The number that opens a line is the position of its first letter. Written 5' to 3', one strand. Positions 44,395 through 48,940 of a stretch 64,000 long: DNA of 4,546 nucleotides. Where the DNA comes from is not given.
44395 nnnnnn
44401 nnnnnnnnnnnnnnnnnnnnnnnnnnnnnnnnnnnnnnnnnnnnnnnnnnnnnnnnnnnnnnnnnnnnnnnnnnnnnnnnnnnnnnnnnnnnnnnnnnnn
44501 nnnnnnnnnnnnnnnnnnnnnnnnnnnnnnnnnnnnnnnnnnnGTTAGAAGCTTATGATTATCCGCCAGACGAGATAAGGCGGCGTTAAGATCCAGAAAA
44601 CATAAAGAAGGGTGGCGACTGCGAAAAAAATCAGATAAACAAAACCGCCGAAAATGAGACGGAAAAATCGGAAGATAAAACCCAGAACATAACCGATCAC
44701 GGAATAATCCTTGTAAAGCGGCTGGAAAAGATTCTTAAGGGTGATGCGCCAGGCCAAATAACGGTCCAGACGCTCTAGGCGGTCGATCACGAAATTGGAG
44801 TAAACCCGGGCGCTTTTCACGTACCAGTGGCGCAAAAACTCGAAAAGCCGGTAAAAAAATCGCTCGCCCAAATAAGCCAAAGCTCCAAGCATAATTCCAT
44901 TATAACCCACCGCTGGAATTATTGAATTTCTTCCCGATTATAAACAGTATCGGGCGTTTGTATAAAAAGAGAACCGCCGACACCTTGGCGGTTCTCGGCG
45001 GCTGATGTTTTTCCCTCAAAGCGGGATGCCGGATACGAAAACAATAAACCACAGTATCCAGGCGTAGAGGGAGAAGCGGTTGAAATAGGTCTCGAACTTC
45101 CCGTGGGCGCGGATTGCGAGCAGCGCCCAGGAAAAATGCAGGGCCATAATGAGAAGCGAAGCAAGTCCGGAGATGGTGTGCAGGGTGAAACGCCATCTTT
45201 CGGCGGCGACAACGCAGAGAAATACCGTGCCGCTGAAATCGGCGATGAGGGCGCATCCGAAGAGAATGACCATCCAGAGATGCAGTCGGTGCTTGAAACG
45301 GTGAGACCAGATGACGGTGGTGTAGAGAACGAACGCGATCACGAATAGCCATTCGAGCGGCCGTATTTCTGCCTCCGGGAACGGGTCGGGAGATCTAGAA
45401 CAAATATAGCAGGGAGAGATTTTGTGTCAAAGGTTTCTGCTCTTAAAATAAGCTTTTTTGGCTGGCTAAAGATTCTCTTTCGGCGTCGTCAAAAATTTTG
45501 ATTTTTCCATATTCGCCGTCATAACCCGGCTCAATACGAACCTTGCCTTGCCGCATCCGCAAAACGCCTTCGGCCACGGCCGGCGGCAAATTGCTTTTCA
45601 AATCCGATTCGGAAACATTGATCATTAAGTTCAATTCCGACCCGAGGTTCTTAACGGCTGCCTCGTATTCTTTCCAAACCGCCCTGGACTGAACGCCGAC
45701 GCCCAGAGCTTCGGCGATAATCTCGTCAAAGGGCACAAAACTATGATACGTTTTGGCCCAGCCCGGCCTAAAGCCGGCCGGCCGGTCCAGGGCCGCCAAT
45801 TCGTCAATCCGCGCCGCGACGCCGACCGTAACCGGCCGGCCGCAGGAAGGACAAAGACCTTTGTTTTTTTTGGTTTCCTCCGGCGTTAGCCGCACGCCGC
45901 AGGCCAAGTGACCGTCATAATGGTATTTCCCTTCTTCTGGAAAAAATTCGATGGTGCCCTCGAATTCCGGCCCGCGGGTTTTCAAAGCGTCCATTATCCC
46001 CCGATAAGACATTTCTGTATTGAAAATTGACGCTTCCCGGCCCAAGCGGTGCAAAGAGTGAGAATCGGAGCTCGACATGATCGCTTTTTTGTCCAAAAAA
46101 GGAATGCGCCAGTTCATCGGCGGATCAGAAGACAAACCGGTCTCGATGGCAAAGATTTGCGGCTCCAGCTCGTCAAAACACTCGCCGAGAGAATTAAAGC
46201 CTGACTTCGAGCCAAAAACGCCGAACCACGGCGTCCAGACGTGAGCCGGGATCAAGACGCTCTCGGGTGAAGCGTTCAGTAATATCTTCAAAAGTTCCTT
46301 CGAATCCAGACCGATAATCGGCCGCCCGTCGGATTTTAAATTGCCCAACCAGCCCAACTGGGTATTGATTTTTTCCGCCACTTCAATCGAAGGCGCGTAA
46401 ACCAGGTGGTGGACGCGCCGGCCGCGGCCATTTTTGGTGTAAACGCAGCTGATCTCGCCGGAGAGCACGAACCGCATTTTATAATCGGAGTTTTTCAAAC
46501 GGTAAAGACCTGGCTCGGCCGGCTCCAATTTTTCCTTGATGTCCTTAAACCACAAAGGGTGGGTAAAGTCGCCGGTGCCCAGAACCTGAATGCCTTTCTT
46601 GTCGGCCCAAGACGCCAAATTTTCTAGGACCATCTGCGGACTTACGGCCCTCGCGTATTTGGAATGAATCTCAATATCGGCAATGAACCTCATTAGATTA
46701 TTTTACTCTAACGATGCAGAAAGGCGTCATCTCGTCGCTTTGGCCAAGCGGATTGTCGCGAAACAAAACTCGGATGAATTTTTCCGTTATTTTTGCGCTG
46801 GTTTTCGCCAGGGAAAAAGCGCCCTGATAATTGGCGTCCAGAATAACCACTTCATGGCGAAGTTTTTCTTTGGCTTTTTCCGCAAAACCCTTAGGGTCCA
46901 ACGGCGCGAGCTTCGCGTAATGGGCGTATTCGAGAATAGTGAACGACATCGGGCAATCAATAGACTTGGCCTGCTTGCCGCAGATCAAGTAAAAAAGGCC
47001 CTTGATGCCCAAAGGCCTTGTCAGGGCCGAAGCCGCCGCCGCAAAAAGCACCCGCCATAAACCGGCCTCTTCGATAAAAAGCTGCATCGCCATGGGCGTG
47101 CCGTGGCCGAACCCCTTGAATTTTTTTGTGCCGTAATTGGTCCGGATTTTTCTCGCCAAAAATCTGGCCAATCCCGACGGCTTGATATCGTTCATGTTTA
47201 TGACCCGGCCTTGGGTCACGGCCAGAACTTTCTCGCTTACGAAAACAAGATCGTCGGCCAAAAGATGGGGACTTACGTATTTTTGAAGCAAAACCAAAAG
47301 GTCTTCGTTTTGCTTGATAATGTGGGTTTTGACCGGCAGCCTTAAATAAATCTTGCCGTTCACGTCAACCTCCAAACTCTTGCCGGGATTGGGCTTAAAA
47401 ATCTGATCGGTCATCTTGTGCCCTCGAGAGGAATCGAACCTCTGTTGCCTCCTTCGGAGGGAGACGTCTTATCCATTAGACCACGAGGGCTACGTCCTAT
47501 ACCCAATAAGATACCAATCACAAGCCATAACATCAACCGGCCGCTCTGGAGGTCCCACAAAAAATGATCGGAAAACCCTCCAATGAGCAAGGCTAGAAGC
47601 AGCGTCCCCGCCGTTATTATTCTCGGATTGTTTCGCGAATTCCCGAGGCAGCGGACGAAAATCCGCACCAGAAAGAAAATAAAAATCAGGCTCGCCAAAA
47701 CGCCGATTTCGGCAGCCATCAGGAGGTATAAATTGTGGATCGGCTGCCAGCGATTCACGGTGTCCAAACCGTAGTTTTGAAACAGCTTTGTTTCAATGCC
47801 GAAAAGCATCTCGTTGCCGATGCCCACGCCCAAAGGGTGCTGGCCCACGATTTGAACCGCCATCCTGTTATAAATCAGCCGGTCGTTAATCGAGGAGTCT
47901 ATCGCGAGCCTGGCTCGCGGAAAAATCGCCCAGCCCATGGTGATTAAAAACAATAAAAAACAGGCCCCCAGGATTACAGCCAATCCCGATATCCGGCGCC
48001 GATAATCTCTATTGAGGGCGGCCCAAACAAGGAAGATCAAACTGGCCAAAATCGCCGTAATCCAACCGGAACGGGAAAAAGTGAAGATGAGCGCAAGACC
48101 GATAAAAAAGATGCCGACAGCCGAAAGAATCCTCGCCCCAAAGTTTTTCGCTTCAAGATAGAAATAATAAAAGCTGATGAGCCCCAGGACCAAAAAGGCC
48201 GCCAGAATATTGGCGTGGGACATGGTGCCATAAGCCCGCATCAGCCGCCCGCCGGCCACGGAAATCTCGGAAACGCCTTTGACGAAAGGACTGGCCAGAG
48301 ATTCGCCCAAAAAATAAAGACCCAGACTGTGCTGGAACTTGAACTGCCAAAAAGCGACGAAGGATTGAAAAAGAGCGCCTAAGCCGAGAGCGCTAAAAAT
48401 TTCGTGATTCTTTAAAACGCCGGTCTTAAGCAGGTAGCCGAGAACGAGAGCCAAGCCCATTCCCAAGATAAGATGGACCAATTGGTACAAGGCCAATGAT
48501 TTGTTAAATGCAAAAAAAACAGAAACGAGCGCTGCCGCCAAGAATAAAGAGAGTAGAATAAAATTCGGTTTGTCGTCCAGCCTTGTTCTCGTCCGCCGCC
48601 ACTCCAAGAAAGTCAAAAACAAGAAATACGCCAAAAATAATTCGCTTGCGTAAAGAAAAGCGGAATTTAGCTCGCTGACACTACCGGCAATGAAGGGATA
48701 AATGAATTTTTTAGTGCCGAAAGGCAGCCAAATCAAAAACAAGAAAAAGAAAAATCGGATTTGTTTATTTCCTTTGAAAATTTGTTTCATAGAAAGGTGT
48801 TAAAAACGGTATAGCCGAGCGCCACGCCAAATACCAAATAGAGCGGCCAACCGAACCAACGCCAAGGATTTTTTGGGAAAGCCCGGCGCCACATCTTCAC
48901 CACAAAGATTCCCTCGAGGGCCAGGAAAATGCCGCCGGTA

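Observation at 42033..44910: Membrane-anchored double-ring AAA+ (Clp/Hsp100-like) with a catalytically degenerate D1, in an operon with a small membrane protein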

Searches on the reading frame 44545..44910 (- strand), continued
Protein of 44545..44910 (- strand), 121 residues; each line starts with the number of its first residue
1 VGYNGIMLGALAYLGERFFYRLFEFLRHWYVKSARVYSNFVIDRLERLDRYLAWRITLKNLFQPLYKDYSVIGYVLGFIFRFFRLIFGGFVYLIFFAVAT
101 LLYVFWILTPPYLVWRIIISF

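Call 60: find_encoding_contigs(protein=P0395, flank=6000, max_places=2)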
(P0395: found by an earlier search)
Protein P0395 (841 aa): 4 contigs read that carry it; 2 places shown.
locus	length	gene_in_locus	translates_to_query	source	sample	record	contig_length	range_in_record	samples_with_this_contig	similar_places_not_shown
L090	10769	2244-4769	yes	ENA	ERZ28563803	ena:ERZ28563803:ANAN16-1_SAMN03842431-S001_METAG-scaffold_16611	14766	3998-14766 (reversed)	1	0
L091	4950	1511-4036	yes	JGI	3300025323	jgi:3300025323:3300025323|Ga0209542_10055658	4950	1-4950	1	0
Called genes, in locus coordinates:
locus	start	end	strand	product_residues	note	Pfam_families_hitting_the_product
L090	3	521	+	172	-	?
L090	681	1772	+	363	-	PF02481:DNA_processg_A, PF17782:WHD_DprA (weak)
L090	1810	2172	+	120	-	-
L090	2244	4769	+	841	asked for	PF00005:ABC_tran (faint), PF00158:Sigma54_activat (faint), PF13191:AAA_16 (weak), PF00004:AAA, PF00004:AAA (weak), PF07724:AAA_2, PF07728:AAA_5, PF10431:ClpB_D2-small, +11 more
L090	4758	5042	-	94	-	-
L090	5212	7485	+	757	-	PF01751:Toprim, PF01131:Topoisom_bac, PF01396:Zn_ribbon_Top1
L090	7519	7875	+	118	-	PF05635:23S_rRNA_IVP, PF22296:bAvd (weak)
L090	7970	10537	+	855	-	PF17900:Peptidase_M1_N, PF01433:Peptidase_M1, PF11838:ERAP1_C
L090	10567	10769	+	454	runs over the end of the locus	-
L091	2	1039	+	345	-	?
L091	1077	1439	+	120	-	-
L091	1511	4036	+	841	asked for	PF00005:ABC_tran (faint), PF00158:Sigma54_activat (faint), PF13191:AAA_16 (weak), PF00004:AAA, PF00004:AAA (weak), PF07724:AAA_2, PF07728:AAA_5, PF10431:ClpB_D2-small, +11 more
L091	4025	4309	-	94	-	-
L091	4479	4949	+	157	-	?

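Call 78: search_protein_families(library=padloc, proteins=[window:44545-44892:-], max_evalue=0.001)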
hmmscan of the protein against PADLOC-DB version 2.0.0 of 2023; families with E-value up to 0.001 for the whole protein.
window:44545-44892:- (115 aa): 0 families

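Call 80: find_encoding_contigs(protein=P0370, flank=4000, max_places=2)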
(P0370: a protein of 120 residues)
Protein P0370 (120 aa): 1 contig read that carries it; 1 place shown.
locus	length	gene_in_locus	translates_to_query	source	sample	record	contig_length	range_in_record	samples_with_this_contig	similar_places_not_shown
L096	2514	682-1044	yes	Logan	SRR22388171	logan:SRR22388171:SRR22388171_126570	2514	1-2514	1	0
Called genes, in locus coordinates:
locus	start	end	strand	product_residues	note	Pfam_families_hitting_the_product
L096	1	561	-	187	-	?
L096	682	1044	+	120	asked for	-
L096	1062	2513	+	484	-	?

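Call 81: find_encoding_contigs(protein=P0389, flank=4000, max_places=2)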
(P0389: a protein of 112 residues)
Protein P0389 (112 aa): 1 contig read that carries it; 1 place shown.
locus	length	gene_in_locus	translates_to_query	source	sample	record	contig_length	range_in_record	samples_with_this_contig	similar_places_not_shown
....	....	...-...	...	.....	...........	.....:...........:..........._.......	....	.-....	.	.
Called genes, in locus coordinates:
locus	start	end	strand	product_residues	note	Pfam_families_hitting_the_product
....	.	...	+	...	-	?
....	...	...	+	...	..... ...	-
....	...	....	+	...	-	?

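Call 84: find_encoding_contigs(protein=P0376, flank=4000, max_places=2)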
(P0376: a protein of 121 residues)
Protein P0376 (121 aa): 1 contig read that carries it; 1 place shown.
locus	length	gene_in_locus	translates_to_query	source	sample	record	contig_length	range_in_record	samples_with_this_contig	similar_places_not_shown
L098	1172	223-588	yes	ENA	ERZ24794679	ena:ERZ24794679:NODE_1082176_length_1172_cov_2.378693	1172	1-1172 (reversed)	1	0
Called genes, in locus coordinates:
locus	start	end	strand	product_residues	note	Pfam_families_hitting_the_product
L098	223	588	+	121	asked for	-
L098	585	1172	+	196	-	?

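Call 85: find_encoding_contigs(protein=P0387, flank=4000, max_places=2)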
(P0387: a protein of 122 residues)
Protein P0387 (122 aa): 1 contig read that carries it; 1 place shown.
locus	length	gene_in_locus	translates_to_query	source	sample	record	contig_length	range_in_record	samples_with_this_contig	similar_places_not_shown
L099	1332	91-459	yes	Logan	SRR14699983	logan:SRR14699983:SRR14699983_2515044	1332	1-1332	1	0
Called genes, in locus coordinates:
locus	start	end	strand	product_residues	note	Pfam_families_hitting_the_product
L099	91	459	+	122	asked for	-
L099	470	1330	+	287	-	?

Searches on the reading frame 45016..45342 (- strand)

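Call 3: search_protein_families(library=pfam, proteins=[window:45016-45342:-], max_evalue=0.01)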
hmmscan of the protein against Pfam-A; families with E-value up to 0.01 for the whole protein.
window:45016-45342:- (108 aa): 0 families

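Call 4: search_protein_families(library=ncbifam, proteins=[window:45016-45342:-], max_evalue=0.01)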
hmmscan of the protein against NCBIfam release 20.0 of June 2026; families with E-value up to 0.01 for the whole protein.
window:45016-45342:- (108 aa): 1 family
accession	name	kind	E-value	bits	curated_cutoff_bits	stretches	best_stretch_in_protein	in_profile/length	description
TIGR03987.1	TIGR03987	subfamily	4.2e-20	72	78.2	1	2-106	10-116/120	HsmA family protein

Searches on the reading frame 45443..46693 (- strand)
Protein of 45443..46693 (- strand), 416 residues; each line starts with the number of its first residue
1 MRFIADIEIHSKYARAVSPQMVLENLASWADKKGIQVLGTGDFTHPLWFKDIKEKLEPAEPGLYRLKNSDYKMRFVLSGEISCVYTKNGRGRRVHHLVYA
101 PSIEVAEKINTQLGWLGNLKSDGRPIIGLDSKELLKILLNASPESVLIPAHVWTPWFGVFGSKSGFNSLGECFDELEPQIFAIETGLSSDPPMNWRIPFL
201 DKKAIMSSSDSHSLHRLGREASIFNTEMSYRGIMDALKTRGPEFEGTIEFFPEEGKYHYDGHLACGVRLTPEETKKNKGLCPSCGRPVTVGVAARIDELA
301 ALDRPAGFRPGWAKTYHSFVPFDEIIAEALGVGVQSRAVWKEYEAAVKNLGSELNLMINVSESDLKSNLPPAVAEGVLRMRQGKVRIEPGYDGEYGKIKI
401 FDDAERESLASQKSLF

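Call 3: search_protein_families(library=pfam, proteins=[window:45443-46693:-], max_evalue=0.01)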
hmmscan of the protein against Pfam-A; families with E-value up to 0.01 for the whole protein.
window:45443-46693:- (416 aa): 0 families

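Call 67: search_protein_families(library=ncbifam, proteins=[window:45443-46693:-], max_evalue=0.00001)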
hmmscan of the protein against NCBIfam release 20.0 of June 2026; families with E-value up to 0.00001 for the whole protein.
window:45443-46693:- (416 aa): 1 family
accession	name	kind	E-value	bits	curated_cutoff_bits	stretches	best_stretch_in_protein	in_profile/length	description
TIGR00375.1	TIGR00375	hypoth_equivalog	4.2e-46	158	326.6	1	5-398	2-374/374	TIGR00375 family protein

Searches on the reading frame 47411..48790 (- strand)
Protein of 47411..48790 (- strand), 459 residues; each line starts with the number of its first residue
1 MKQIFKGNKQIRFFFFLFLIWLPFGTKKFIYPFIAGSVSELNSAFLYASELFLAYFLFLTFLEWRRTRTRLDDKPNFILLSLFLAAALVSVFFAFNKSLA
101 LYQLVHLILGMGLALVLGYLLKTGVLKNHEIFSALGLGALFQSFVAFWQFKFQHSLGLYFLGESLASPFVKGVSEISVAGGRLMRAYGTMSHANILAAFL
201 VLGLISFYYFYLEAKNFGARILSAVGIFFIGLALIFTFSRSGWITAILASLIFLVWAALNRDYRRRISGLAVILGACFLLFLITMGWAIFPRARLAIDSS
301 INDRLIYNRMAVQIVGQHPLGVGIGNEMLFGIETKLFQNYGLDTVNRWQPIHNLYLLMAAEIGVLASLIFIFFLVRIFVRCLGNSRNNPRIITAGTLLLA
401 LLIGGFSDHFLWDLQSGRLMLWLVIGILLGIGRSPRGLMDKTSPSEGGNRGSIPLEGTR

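Call 67: search_protein_families(library=ncbifam, proteins=[window:47411-48790:-], max_evalue=0.00001)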
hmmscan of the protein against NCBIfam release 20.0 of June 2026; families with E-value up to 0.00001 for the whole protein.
window:47411-48790:- (459 aa): 1 family
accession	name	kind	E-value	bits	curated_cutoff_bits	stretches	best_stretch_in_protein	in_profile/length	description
TIGR00947.1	2A73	equivalog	2.3e-09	36.8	366.4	1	73-428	65-419/425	IctB family putative bicarbonate transporter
